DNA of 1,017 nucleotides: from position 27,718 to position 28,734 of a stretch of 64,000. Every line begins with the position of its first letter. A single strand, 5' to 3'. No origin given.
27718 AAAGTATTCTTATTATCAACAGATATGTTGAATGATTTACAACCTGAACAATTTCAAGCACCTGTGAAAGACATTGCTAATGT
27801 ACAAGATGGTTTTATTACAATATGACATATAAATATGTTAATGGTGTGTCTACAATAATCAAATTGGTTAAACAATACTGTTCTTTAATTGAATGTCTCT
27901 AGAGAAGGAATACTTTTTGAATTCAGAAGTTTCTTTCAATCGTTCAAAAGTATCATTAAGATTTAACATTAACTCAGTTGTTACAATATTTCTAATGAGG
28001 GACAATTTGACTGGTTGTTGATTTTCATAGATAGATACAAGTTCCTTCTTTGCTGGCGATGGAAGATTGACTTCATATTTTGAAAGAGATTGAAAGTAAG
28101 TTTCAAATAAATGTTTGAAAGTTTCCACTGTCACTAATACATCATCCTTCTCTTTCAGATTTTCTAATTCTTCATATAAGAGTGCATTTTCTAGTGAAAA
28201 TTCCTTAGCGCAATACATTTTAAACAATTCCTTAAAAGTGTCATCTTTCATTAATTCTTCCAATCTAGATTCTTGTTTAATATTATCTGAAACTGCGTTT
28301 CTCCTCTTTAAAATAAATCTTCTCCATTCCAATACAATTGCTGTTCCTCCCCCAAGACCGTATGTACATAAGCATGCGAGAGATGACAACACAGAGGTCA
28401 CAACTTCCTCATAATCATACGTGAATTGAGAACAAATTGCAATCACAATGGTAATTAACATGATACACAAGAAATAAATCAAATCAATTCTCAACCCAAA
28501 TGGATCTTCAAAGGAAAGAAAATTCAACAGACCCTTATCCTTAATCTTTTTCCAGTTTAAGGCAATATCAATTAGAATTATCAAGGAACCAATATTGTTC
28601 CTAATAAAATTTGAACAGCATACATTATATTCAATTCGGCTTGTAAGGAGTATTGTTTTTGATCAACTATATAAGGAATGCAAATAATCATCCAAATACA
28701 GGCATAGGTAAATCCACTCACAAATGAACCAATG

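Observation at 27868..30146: Receptor-like 7TM-RGS gene A: signal peptide/ectodomain ORF, in-frame TAA, 7 TM helices, internal frame break, RGS domain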

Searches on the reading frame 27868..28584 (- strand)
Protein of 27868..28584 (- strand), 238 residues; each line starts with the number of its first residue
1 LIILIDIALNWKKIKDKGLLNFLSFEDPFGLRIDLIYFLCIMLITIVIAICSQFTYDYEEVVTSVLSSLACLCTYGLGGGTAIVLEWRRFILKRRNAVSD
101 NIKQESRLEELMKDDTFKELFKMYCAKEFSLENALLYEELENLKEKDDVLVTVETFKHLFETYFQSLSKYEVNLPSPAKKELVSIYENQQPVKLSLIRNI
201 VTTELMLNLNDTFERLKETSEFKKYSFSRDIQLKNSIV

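Call 38: search_solved_structures(query=window:27868-28584:-, max_evalue=1, show_alignments=3)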
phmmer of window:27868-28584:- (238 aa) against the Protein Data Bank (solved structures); distinct sequences matched with E-value up to 1: 10.
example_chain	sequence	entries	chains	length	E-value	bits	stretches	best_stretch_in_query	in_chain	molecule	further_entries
1zv4_X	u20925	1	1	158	4.2e-05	26.6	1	96-180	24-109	Regulator of G-protein signaling 17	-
4igu_A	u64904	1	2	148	5e-05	26.3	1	108-184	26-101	CG5036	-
6am3_X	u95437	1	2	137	5.7e-05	26.2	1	105-180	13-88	Regulator of G-protein signaling 17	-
2ihb_B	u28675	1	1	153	0.0002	24.4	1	99-224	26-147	Regulator of G-protein signalling 10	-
2dlr_A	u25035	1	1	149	0.00024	24.1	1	100-225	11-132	Regulator of G-protein signaling 10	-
2i59_A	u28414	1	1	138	0.00037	23.5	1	101-225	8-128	Regulator of G-protein signaling 10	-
1cmz_A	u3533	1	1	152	0.0068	19.4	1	108-180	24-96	PROTEIN (GAIP (G-ALPHA INTERACTING) PROTEIN)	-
2crp_A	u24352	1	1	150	0.15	15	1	97-177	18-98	Regulator of G-protein signaling 5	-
1fqi_A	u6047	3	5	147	0.21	14.5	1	108-174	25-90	REGULATOR OF G-PROTEIN SIGNALING 9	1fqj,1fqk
4ec6_A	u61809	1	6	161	0.26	14.2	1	131-178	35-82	Putative uncharacterized protein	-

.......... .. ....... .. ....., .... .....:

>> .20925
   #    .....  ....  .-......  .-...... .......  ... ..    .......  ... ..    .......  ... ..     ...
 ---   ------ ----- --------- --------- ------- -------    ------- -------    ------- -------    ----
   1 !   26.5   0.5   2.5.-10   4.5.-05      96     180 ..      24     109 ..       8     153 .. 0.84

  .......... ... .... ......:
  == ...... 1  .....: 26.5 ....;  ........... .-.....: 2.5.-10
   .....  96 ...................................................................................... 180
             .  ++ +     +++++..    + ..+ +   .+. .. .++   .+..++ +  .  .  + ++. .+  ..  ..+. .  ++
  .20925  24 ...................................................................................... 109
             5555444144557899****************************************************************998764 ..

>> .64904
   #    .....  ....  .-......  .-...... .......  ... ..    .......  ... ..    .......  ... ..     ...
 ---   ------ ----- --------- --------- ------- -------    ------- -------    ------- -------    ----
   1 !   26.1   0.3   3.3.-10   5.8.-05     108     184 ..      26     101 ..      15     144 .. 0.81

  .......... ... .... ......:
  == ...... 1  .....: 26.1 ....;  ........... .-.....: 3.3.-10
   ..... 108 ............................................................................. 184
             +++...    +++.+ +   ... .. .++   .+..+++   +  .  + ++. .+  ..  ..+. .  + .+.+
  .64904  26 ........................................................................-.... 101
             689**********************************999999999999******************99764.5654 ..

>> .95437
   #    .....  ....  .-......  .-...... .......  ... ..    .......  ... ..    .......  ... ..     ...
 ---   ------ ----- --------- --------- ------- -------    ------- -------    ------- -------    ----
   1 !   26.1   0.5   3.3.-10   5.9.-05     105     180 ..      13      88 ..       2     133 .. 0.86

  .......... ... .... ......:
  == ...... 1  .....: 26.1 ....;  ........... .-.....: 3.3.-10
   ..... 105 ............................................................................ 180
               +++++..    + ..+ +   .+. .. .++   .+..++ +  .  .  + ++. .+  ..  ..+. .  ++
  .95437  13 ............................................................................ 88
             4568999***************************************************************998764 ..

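Call 39: search_protein_representatives(protein=window:27868-28584:-)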
Query: 238 residues. Proteins with E-value up to 0.001 (for the whole library): 375; up to 1e-10: 100; up to 1e-30: 7. The best 150 are listed.
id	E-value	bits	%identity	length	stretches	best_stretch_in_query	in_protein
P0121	8.7e-118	408.1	98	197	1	42-238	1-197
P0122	1.9e-50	188.0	41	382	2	4-238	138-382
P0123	3.0e-39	151.4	35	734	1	3-236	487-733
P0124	7.0e-39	150.2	45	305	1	1-190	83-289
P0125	1.7e-38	148.9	35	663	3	3-144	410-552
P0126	2.2e-33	132.2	40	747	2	3-232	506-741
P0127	2.1e-31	125.7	36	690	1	3-238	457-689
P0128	4.7e-30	121.3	35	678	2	3-237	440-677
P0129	3.6e-28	115.1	36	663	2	3-237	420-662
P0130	5.2e-28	114.6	38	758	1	3-237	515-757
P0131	2.1e-27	112.6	35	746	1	3-235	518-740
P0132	7.7e-27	110.8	36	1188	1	3-236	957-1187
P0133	8.1e-27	110.7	34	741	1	3-237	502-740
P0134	2.5e-25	105.9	35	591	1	3-230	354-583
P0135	1.1e-24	103.8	35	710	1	4-235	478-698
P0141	1.0e-22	97.3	32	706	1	2-233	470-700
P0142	1.9e-22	96.4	33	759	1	2-231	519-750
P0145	1.5e-21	93.5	36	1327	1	3-229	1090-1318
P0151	1.4e-20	90.4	33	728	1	2-237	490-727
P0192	2.5e-13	66.6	27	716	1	4-234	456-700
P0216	5.5e-11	58.9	92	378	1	1-37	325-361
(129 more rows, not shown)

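Call 42: find_encoding_contigs(protein=P0216, max_places=5, flank=5000)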
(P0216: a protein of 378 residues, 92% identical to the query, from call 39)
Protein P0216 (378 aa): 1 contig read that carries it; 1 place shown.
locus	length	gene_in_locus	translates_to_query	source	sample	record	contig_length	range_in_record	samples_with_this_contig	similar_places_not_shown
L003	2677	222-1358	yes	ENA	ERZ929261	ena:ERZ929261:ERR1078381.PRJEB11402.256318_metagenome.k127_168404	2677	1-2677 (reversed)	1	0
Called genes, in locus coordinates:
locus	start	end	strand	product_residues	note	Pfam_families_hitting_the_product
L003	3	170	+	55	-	?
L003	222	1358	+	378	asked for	-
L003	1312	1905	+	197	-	PF00615:RGS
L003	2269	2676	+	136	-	?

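Call 43: list_cluster_members(proteins=[P0121, P0216, P0122, P0123, P0124, P0125, P0126, P0127, P0128, P0130])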
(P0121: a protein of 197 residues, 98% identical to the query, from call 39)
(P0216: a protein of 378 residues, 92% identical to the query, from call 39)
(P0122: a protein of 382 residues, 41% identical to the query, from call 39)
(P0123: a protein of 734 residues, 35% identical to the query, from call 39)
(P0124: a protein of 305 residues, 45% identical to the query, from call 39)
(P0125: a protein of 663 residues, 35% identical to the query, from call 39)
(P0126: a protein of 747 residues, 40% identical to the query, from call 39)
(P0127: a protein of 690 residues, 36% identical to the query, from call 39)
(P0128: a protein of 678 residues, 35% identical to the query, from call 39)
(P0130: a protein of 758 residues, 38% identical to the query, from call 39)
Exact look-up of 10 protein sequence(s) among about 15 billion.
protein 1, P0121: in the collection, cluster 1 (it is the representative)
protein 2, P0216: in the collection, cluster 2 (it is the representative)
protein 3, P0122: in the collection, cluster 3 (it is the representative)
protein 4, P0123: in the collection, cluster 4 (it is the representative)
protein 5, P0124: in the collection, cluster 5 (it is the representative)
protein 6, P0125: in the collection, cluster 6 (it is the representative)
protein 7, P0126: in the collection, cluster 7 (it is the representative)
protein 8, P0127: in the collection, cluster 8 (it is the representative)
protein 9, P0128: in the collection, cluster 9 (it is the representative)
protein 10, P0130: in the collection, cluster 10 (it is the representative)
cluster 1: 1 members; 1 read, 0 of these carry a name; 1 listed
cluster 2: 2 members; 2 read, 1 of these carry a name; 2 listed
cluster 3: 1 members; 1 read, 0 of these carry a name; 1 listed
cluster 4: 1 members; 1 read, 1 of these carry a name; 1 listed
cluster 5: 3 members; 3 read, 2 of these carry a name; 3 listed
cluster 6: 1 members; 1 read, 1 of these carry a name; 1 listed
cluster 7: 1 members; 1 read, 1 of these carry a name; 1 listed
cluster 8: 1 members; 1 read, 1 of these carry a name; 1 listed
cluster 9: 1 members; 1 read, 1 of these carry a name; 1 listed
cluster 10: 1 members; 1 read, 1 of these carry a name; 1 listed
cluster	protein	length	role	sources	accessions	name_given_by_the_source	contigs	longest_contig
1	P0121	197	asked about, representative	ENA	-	-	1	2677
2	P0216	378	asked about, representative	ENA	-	-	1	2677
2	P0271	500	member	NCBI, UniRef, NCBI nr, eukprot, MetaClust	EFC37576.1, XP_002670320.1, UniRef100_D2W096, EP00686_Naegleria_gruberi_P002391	predicted protein [Naegleria gruberi] | Predicted protein n=1 Tax=Naegleria gruberi TaxID=5762 RepID=D2W096_NAEGR | uncharacterized protein NAEGRDRAFT_74779 [Naegleria gruberi]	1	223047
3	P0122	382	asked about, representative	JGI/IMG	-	-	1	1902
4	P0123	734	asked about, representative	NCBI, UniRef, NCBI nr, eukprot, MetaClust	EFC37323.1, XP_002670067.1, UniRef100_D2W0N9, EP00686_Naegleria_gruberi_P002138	predicted protein [Naegleria gruberi] | Predicted protein n=1 Tax=Naegleria gruberi TaxID=5762 RepID=D2W0N9_NAEGR | uncharacterized protein NAEGRDRAFT_81945 [Naegleria gruberi]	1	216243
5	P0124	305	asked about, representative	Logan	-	-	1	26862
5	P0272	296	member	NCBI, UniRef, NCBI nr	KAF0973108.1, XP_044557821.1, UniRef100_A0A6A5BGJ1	hypothetical protein FDP41_008612 [Naegleria fowleri] | RGS domain-containing protein n=1 Tax=Naegleria fowleri TaxID=5763 RepID=A0A6A5BGJ1_NAEFO | uncharacterized protein FDP41_008612 [Naegleria fowleri]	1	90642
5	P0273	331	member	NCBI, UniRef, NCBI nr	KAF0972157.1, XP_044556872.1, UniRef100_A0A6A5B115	hypothetical protein FDP41_009565 [Naegleria fowleri] | RGS domain-containing protein n=1 Tax=Naegleria fowleri TaxID=5763 RepID=A0A6A5B115_NAEFO | uncharacterized protein FDP41_009565 [Naegleria fowleri]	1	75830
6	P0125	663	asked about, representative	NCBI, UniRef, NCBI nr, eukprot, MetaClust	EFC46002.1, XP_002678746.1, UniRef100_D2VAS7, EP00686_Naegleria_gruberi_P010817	predicted protein [Naegleria gruberi] | Predicted protein n=1 Tax=Naegleria gruberi TaxID=5762 RepID=D2VAS7_NAEGR | uncharacterized protein NAEGRDRAFT_48032 [Naegleria gruberi]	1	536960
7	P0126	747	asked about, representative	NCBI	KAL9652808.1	hypothetical protein ABK040_010840 [Willaertia magna]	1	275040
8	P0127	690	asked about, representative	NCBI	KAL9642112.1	hypothetical protein ABK040_007118 [Willaertia magna]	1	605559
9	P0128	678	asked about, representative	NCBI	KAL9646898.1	hypothetical protein ABK040_013758 [Willaertia magna]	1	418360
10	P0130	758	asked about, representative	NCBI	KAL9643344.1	hypothetical protein ABK040_014799 [Willaertia magna]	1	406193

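Call 54: predict_structure(protein=P0123)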
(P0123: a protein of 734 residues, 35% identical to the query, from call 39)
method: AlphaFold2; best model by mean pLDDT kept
length: 734 residues; sequences in the alignment: 1
mean_pLDDT: 36.7   pTM: 0.24
mean pLDDT of the five models: 36.7, 32.9, 31.1, 29.9, 26.9
residues with pLDDT >= 90: 0; 70-90: 0; 50-70: 11; < 50: 723
segments of 3 or more residues with pLDDT < 50: 1-530, 532-550, 552-554, 556-645, 653-686, 691-734
pLDDT, mean of each block of 10 residues (from residue 1): 37 39 39 34 28 27 29 28 23 29 33 39 41 40 39 33 31 31 31 29 31 27 32 34 34 37 33 24 28 30 33 32 37 36 34 34 36 36 42 39 35 35 36 42 43 41 41 44 44 39 32 38 45 46 44 47 45 44 40 33 29 33 36 46 47 47 36 44 48 46 43 43 36 30
secondary structure, 60 per line:
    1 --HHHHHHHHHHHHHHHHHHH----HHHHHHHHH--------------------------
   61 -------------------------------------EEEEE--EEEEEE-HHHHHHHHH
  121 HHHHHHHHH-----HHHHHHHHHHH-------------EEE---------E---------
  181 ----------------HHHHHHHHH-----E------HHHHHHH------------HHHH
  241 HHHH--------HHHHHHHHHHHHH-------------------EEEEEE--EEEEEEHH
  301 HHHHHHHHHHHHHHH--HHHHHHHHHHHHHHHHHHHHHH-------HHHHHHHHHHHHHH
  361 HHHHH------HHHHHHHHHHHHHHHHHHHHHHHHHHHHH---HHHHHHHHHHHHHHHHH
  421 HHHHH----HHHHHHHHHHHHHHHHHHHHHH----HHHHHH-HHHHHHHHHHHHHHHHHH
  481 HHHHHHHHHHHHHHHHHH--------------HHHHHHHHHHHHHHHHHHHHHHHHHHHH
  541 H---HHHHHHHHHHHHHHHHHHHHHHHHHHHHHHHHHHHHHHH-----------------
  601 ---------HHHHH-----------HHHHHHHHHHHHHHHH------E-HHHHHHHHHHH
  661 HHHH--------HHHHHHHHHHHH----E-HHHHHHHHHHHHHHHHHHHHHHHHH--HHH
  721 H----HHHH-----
elements in order (helices of 4 or more, strands of 3 or more residues): H3-21 H26-34 E98-102 E105-110 H112-129 H135-145 E159-161 H197-205 H218-224 H237-244 H253-265 E285-290 E293-298 H299-315 H318-339 H347-365 H372-400 H404-425 H430-451 H456-461 H463-498 H513-541 H545-583 H610-614 H626-641 H650-664 H673-684 H691-715 H718-721 H726-729

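Call 58: search_protein_families(library=pfam, alignment_id=A1, max_evalue=0.01)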
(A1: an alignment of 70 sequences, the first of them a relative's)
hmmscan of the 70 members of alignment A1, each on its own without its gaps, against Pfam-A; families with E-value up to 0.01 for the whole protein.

A. member 1, P0123 (734 aa): 1 family
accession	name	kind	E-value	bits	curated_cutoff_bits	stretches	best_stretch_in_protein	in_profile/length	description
PF00615.24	RGS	-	0.0042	17.9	23.9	0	603-685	2-82/117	Regulator of G protein signaling domain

B. families by the number of members that match (of 70 scanned): 10 families
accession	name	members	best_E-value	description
PF00615.24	RGS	57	1.4e-31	Regulator of G protein signaling domain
PF00561.26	Abhydrolase_1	2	2.4e-05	alpha/beta hydrolase fold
PF13540.12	RCC1_2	1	1.8e-07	Regulator of chromosome condensation (RCC1) repeat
PF25390.1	WD40_RLD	1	9.4e-07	RCC1-like domain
PF09084.16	NMT1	1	0.00014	NMT1/THI5 like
PF00415.24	RCC1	1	0.00014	Regulator of chromosome condensation (RCC1) repeat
PF08386.16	Abhydrolase_4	1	0.0024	TAP-like protein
PF00646.38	F-box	1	0.0044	F-box domain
PF13493.11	DUF4118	1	0.0054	Domain of unknown function (DUF4118)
PF09832.14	DUF2059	1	0.0062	Uncharacterized protein conserved in bacteria (DUF2059)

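Call 60: list_cluster_members(proteins=[P0129, P0131, P0132, P0133, P0135, P0141, P0142, P0145, P0151, P0192])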
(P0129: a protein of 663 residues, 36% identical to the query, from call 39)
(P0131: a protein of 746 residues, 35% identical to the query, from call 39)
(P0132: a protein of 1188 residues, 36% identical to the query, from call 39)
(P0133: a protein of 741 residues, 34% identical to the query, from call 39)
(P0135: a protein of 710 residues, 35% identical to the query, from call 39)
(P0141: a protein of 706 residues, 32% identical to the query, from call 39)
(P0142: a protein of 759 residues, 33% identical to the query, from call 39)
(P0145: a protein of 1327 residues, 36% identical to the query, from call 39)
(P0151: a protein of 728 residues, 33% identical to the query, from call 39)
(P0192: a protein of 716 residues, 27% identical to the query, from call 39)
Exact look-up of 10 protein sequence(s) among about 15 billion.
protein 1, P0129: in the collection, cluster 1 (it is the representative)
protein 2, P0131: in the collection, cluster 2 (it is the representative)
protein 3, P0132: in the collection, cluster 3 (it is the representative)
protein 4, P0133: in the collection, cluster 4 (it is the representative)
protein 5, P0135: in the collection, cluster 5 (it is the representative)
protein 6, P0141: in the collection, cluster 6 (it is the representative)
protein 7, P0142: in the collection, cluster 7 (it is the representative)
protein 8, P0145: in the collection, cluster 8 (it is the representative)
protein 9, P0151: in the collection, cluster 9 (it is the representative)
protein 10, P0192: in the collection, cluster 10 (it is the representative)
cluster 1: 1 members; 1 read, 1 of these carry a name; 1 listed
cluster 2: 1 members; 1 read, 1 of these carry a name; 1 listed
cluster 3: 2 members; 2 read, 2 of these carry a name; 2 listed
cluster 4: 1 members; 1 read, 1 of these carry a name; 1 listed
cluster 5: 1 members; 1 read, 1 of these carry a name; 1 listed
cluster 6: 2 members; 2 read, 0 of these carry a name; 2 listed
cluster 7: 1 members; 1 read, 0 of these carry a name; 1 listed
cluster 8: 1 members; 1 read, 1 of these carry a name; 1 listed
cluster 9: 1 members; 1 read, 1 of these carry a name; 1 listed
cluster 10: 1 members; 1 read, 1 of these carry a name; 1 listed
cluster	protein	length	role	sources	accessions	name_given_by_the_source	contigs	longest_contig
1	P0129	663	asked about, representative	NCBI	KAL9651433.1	hypothetical protein ABK040_001381 [Willaertia magna]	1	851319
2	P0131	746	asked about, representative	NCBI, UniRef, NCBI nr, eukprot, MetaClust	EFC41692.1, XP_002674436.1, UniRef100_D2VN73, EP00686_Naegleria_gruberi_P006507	predicted protein [Naegleria gruberi] | Predicted protein n=1 Tax=Naegleria gruberi TaxID=5762 RepID=D2VN73_NAEGR | uncharacterized protein NAEGRDRAFT_70394 [Naegleria gruberi]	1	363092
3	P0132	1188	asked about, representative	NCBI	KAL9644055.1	hypothetical protein ABK040_005523 [Willaertia magna]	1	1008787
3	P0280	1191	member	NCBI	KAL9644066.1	hypothetical protein ABK040_005533 [Willaertia magna]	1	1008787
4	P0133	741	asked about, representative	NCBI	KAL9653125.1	hypothetical protein ABK040_006342 [Willaertia magna]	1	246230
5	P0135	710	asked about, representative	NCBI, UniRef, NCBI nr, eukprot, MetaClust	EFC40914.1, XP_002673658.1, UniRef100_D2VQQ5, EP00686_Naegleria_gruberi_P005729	hypothetical protein NAEGRDRAFT_58957 [Naegleria gruberi] | RGS domain-containing protein n=1 Tax=Naegleria gruberi TaxID=5762 RepID=D2VQQ5_NAEGR | uncharacterized protein NAEGRDRAFT_58957 [Naegleria gruberi]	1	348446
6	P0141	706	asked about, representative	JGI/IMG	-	-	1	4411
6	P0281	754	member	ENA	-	-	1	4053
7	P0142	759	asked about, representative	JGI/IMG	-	-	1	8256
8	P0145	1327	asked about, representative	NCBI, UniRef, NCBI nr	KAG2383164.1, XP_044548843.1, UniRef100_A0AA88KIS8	hypothetical protein C9374_004501 [Naegleria lovaniensis] | RGS domain-containing protein n=1 Tax=Naegleria lovaniensis TaxID=51637 ... | uncharacterized protein C9374_004501 [Naegleria lovaniensis]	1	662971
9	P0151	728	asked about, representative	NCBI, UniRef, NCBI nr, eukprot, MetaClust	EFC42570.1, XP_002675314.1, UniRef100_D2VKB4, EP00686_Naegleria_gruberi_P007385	predicted protein [Naegleria gruberi] | Predicted protein n=1 Tax=Naegleria gruberi TaxID=5762 RepID=D2VKB4_NAEGR | uncharacterized protein NAEGRDRAFT_69334 [Naegleria gruberi]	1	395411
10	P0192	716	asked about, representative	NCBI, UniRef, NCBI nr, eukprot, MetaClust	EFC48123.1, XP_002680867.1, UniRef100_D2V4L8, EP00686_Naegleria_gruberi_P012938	predicted protein [Naegleria gruberi] | Predicted protein n=1 Tax=Naegleria gruberi TaxID=5762 RepID=D2V4L8_NAEGR | uncharacterized protein NAEGRDRAFT_63837 [Naegleria gruberi]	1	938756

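Call 67: predict_structure(alignment_id=A1)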
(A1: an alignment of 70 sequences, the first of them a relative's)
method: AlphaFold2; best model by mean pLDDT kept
length: 734 residues; sequences in the alignment: 70
mean_pLDDT: 82.3   pTM: 0.81
mean pLDDT of the five models: 82.3, 81.4, 80.6, 79.4, 79.1
residues with pLDDT >= 90: 415; 70-90: 153; 50-70: 70; < 50: 96
segments of 3 or more residues with pLDDT < 50: 1-3, 23-53, 214-225, 275-308, 590-598
pLDDT, mean of each block of 10 residues (from residue 1): 58 66 44 35 37 58 74 79 87 94 94 85 92 91 84 91 85 73 78 89 70 46 48 57 65 90 84 55 47 40 46 80 97 98 95 98 93 90 97 95 94 95 96 97 94 75 84 93 94 96 95 96 95 90 89 97 97 92 64 46 91 96 96 96 91 97 96 97 96 97 96 93 93 89
secondary structure, 60 per line:
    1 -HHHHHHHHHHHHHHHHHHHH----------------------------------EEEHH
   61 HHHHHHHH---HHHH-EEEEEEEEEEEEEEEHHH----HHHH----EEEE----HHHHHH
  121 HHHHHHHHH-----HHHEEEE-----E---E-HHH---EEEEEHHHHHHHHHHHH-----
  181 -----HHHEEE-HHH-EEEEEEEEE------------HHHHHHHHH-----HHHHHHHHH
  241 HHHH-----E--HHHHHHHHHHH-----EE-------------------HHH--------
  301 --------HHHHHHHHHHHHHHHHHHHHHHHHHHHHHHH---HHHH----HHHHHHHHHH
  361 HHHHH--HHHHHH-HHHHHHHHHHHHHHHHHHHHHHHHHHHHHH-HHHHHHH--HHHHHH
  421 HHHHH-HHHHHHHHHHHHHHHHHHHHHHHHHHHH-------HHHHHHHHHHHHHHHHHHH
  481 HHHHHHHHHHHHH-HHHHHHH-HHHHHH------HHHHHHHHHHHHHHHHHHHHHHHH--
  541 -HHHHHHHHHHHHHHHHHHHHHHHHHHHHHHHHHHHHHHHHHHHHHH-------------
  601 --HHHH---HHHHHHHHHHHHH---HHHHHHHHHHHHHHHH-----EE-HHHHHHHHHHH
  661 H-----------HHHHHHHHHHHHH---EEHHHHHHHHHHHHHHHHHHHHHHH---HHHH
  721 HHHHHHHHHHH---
elements in order (helices of 4 or more, strands of 3 or more residues): H2-21 E56-58 H59-68 H72-75 E77-91 H99-102 E107-110 H115-129 E138-141 E159-163 H164-175 E189-191 E197-205 H218-226 H232-244 H253-263 H309-339 H343-346 H351-365 H368-373 H375-404 H406-412 H415-425 H427-454 H462-493 H495-501 H503-508 H515-538 H542-587 H603-606 H610-622 H626-641 H650-661 H673-685 H691-713 H717-731
